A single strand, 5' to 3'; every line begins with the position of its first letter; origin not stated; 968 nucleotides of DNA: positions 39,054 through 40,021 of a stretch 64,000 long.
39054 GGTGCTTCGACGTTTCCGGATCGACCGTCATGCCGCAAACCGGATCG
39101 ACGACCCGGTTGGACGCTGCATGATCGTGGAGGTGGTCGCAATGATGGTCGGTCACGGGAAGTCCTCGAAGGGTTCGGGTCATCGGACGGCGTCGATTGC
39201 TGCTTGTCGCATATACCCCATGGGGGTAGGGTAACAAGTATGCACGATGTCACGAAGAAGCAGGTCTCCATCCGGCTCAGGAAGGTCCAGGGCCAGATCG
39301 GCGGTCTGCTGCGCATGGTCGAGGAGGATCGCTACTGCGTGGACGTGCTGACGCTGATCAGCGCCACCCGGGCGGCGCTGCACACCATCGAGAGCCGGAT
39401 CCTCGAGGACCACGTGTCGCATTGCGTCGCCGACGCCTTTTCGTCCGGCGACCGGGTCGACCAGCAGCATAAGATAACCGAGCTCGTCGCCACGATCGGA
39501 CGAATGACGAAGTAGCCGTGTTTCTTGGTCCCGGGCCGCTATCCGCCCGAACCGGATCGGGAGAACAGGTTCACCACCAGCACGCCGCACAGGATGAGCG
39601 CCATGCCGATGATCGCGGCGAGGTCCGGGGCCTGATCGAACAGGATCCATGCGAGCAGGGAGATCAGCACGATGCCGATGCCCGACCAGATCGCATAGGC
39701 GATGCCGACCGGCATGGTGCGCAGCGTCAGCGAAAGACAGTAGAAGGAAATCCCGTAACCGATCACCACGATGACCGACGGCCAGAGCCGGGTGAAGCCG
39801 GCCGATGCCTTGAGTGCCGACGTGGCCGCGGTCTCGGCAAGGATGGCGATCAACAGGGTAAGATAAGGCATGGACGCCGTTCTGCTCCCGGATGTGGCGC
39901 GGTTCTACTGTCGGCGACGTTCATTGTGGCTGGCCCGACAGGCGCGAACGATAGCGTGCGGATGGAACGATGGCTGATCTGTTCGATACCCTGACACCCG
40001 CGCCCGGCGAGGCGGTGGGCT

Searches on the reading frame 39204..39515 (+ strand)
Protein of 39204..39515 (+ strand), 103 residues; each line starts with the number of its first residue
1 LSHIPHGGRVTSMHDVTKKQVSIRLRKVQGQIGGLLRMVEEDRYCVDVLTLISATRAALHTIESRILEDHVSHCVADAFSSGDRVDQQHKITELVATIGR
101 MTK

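Call 69: search_protein_families(library=pfam, proteins=[window:39204-39515:+], max_evalue=0.0001)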
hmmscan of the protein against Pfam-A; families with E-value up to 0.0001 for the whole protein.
window:39204-39515:+ (103 aa): 1 family
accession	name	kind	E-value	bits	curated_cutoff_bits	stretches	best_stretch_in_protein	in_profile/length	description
PF02583.22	Trns_repr_metal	-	3.6e-25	88.6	22.8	1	18-98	2-76/78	Metal-sensitive transcriptional repressor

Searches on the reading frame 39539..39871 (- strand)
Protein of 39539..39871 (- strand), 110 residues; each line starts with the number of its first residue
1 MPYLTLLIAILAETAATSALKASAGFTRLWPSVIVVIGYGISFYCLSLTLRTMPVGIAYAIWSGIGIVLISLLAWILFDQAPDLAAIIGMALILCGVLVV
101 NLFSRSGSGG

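Call 69: search_protein_families(library=pfam, proteins=[window:39539-39871:-], max_evalue=0.0001)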
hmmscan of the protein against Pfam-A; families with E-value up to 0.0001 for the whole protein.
window:39539-39871:- (110 aa): 2 families
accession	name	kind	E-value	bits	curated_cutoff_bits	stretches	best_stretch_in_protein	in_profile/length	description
PF00893.25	Multi_Drug_Res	-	6.8e-32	110.3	23.7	1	1-93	1-93/93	Small Multidrug Resistance protein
PF00892.27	EamA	-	8.5e-05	23.3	28.2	1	23-101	62-134/135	EamA-like transporter family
